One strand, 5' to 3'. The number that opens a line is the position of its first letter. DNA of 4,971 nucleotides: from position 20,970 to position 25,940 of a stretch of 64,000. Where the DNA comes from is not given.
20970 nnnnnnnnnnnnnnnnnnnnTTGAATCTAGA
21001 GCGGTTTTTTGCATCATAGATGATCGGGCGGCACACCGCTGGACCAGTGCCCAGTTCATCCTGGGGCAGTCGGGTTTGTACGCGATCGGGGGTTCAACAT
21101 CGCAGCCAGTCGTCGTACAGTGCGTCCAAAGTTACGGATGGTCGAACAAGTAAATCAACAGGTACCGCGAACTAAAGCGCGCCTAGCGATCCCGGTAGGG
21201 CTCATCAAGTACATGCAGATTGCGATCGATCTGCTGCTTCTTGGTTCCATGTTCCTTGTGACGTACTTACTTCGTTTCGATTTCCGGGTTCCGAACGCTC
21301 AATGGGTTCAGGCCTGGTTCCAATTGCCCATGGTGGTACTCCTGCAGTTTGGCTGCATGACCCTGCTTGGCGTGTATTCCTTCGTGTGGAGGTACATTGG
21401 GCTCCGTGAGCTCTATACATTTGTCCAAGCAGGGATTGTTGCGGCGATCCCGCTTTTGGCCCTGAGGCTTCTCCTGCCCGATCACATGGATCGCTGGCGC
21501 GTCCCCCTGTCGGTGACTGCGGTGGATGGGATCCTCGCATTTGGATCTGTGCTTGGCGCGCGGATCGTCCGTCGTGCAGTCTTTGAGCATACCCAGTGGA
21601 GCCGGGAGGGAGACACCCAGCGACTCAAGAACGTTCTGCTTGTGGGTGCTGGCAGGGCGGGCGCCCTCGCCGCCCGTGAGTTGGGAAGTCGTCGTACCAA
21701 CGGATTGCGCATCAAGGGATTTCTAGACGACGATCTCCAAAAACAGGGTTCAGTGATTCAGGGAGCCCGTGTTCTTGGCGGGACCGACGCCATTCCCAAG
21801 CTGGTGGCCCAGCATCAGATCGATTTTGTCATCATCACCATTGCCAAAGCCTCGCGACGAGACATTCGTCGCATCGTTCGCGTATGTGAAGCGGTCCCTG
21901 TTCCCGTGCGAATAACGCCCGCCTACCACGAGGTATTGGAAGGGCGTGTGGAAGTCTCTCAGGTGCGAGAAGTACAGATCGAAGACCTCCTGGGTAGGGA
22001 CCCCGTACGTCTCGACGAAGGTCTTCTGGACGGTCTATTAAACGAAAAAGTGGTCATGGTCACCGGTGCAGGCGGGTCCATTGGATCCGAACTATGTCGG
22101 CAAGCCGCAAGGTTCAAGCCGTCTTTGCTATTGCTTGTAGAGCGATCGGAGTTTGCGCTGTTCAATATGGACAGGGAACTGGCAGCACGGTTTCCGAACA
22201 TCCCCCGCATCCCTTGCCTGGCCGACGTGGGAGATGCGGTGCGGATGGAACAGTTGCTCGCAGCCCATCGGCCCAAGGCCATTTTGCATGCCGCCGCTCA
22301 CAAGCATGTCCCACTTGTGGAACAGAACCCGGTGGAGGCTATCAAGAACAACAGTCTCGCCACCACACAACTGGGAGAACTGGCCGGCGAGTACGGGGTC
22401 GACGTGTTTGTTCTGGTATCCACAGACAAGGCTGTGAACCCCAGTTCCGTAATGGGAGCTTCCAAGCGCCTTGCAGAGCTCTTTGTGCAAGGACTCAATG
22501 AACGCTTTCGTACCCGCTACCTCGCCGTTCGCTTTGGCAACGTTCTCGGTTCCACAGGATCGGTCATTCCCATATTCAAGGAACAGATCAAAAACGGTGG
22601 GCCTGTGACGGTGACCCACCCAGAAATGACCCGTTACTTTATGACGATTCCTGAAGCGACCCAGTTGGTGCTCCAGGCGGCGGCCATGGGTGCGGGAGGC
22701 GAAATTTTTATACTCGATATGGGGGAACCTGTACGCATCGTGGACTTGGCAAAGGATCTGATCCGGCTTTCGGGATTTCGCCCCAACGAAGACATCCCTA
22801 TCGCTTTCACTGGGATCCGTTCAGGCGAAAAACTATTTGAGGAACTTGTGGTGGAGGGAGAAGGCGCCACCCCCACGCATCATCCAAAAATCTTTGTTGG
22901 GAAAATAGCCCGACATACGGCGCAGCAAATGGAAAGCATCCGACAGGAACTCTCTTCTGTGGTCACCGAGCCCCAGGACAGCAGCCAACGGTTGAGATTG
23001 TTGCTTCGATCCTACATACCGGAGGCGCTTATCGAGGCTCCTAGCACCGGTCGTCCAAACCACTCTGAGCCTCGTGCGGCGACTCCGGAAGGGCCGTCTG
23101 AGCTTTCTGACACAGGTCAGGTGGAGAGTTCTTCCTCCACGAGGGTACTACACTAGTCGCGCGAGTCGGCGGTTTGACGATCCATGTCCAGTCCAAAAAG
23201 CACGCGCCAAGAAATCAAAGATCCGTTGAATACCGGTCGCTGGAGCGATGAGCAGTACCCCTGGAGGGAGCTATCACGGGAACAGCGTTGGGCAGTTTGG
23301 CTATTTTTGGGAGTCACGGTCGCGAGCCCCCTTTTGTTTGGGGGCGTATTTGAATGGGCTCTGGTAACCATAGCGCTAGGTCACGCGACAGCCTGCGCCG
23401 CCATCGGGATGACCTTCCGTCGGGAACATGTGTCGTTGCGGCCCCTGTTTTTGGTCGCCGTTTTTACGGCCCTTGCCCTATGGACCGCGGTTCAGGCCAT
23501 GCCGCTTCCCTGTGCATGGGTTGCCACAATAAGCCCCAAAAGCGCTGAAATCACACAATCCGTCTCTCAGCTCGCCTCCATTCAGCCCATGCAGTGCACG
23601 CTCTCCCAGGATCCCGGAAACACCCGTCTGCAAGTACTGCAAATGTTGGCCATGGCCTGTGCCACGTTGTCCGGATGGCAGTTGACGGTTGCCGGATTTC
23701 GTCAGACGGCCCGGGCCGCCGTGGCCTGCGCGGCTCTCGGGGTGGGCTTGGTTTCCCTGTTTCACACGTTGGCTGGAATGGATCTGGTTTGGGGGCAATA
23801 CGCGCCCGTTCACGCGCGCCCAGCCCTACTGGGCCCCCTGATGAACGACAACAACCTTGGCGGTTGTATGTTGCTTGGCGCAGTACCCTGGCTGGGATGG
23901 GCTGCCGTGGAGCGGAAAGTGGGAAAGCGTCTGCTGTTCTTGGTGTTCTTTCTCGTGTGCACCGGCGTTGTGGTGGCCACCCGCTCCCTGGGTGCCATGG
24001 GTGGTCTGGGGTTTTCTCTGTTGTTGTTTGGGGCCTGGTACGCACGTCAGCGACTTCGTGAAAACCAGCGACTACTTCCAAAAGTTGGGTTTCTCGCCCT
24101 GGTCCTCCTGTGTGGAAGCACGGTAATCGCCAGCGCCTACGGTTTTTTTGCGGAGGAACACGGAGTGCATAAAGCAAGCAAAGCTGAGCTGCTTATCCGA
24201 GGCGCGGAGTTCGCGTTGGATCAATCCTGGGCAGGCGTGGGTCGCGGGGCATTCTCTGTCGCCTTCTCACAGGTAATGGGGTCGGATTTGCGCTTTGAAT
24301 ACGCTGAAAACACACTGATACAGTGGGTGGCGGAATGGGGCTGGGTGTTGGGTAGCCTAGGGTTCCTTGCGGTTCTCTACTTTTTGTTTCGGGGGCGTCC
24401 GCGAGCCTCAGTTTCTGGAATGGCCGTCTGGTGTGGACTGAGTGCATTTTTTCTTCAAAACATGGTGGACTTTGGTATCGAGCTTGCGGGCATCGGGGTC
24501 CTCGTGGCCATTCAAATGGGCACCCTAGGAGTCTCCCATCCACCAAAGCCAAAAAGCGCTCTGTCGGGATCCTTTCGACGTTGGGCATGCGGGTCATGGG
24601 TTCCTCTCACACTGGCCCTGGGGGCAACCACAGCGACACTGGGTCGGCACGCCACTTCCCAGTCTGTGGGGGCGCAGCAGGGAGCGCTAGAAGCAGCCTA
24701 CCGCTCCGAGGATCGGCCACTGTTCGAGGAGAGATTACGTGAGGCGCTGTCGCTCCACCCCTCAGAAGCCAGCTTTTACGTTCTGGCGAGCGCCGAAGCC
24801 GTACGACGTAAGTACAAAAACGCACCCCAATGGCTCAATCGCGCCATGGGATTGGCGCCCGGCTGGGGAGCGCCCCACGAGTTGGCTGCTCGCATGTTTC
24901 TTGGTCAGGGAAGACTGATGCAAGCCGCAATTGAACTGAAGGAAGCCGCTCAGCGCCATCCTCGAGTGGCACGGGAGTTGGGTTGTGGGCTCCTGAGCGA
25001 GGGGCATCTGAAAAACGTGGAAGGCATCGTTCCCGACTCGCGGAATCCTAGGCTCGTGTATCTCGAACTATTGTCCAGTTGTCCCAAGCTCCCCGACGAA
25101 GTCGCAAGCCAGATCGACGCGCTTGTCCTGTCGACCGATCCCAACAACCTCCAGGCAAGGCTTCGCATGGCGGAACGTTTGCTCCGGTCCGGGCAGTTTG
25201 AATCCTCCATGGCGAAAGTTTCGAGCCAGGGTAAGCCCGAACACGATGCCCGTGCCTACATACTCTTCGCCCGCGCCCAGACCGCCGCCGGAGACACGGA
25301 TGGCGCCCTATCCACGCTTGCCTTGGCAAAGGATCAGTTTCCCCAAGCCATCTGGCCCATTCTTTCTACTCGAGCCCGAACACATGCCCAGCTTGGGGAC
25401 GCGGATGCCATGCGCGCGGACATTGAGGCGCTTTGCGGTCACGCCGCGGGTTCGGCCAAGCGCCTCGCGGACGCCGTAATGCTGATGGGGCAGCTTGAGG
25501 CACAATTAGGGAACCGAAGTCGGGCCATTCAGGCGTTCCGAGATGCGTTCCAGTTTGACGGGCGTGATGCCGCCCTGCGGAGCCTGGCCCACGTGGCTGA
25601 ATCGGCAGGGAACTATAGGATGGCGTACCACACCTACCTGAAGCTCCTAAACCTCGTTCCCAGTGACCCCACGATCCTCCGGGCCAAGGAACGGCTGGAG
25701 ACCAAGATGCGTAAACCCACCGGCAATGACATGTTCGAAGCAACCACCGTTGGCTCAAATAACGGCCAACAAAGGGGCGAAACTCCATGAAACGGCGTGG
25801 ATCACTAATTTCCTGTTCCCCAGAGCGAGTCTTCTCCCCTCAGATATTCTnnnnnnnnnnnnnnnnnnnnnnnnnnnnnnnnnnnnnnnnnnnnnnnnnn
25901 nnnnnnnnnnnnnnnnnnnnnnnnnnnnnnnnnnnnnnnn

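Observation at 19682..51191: Wzy-type polysaccharide locus is physically contiguous and co-directional with the Glt/Nfs-like cluster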

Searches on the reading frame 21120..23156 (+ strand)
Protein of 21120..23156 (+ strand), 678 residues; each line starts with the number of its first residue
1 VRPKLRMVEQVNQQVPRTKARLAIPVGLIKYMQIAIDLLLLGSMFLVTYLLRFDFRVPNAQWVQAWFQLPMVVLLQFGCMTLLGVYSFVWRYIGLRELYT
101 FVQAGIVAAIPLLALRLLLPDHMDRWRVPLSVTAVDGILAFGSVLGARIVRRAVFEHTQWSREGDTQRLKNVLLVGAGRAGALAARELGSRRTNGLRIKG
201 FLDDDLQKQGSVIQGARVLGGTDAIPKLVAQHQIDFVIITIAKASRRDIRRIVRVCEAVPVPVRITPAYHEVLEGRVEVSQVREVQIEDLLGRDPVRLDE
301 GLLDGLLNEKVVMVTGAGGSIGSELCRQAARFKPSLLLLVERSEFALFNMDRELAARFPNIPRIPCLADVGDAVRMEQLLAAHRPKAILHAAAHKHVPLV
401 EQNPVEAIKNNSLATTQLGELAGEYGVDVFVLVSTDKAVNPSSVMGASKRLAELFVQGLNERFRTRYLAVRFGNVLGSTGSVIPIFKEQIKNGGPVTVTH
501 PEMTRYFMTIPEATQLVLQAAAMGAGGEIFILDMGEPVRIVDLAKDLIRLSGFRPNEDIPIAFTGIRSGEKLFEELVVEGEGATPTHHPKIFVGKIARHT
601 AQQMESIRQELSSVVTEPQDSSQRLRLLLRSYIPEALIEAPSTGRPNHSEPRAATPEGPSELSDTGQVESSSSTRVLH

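Call 5: search_protein_families(library=pfam, proteins=[window:21120-23156:+], max_evalue=0.01)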
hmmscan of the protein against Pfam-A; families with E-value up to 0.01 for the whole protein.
window:21120-23156:+ (678 aa): 6 families
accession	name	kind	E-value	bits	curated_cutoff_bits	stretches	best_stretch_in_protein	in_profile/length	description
PF02719.21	Polysacc_synt_2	-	2.5e-113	378.5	20.2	1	312-593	1-290/293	Polysaccharide biosynthesis protein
PF01370.27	Epimerase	-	3.7e-22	79.3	20.9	1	312-529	1-236/240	NAD dependent epimerase/dehydratase family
PF04321.23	RmlD_sub_bind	-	6e-14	52.2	27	1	312-481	3-157/287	RmlD substrate binding domain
PF13727.12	CoA_binding_3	-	2.9e-13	50.7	25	1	144-267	55-175/175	CoA-binding domain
PF16363.11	GDP_Man_Dehyd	-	1.3e-10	41.7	27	1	313-436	1-130/332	GDP-mannose 4,6 dehydratase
PF00106.31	adh_short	-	0.0028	17.6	26.6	1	310-382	1-70/195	short chain dehydrogenase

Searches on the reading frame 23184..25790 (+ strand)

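Call 5: search_protein_families(library=pfam, proteins=[window:23184-25790:+], max_evalue=0.01)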
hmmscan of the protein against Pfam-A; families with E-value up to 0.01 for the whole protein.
window:23184-25790:+ (868 aa): 6 families
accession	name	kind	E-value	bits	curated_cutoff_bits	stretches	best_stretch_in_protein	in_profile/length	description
PF04932.20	Wzy_C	-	9.1e-09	35.7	31.7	1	255-390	2-145/149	O-Antigen ligase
PF14559.12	TPR_19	-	2.8e-07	31.2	25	0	687-721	23-57/68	Tetratricopeptide repeat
PF13428.12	TPR_14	-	3.2e-07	30.8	23.5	0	763-798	2-37/44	Tetratricopeptide repeat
PF12895.13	ANAPC3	-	1.9e-06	28.5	27.2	0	648-712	15-79/82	Anaphase-promoting complex, cyclosome, subunit 3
PF13181.12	TPR_8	-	0.00012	22.4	25.7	0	762-792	1-31/34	Tetratricopeptide repeat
PF13176.12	TPR_7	-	0.0068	16.9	27.9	0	797-828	1-32/36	Tetratricopeptide repeat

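Call 7: search_protein_families(library=ncbifam, proteins=[window:23184-25790:+], max_evalue=0.001)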
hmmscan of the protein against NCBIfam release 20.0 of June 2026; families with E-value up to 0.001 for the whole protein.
window:23184-25790:+ (868 aa): 2 families
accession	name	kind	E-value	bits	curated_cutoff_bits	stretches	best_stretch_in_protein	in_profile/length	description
TIGR02917.1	PEP_TPR_lipo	equivalog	1.1e-09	36.8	312.2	1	650-829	84-261/899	XrtA/PEP-CTERM system TPR-repeat protein PrsT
TIGR00540.1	TPR_hemY_coli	hypoth_equivalog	9.8e-05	21.3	142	0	516-597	104-187/385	heme biosynthesis-associated TPR protein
